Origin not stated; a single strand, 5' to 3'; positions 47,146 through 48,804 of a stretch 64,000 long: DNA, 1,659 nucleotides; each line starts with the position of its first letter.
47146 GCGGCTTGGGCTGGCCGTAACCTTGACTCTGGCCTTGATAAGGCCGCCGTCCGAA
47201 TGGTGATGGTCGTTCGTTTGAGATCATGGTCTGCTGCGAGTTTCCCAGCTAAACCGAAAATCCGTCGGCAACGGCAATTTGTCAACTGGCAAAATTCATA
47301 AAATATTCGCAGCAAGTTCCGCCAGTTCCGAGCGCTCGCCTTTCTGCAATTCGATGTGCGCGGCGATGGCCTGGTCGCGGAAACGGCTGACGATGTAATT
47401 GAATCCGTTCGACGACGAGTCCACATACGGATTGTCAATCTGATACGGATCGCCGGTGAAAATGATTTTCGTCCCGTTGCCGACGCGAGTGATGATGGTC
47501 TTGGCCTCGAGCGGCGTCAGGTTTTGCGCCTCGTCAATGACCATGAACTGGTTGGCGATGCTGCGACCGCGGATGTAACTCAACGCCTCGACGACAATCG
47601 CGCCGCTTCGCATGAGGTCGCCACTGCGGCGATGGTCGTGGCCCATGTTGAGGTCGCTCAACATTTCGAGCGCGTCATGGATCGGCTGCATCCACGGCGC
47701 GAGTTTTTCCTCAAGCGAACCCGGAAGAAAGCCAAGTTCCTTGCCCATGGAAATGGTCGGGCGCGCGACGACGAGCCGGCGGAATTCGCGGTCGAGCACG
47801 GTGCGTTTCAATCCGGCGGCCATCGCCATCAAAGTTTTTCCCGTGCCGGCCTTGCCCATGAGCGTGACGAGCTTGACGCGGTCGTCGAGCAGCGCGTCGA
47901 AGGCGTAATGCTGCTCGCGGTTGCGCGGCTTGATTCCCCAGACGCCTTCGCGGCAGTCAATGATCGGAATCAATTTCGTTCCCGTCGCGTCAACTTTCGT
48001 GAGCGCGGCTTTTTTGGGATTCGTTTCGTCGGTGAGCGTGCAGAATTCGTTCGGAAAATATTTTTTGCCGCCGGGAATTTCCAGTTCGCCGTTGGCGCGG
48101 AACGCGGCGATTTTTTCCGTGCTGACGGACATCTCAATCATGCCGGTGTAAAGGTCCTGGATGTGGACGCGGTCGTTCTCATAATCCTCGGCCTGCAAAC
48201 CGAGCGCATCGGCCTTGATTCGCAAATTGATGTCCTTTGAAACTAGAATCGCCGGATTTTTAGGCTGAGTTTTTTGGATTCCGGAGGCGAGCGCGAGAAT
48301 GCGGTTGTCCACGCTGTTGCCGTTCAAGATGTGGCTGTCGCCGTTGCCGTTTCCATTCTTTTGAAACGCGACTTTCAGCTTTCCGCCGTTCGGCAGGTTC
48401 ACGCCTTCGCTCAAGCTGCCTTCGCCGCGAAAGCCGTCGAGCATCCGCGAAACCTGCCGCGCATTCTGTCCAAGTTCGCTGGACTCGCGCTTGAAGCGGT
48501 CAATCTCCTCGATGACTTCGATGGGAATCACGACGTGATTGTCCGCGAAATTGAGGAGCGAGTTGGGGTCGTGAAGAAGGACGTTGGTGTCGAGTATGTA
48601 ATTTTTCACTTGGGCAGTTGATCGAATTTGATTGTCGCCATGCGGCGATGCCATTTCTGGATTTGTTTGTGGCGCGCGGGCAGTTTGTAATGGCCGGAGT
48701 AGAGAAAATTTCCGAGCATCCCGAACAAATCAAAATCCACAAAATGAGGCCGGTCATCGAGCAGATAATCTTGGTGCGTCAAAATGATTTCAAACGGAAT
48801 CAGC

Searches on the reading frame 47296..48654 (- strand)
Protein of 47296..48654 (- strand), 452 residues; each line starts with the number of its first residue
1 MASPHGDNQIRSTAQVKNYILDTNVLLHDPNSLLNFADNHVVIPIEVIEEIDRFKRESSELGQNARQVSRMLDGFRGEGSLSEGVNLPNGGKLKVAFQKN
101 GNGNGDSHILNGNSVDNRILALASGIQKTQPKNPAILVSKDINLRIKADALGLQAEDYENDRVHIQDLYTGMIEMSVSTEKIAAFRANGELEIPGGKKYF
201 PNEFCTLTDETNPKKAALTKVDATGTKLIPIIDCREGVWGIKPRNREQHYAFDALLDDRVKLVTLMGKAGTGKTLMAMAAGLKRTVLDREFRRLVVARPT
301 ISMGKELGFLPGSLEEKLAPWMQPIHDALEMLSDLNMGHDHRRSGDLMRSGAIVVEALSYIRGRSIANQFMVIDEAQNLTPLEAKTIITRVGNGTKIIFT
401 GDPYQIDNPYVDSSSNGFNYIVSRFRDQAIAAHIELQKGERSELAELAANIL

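Call 71: search_protein_families(library=pfam, proteins=[window:47296-48654:-], max_evalue=0.00001)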
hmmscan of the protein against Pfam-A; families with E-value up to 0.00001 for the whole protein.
window:47296-48654:- (452 aa): 4 families
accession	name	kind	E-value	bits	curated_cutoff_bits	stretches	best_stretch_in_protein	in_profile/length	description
PF02562.22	PhoH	-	9.8e-50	169.3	27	1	241-439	2-189/205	PhoH-like protein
PF13638.12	PIN_4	-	1.6e-36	126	21.9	1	19-159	1-132/132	PIN domain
PF13604.12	AAA_30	-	9.3e-10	39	27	1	245-406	3-128/191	AAA domain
PF13245.12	AAA_19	-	3.3e-06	27.7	25.1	0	261-406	12-129/134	AAA domain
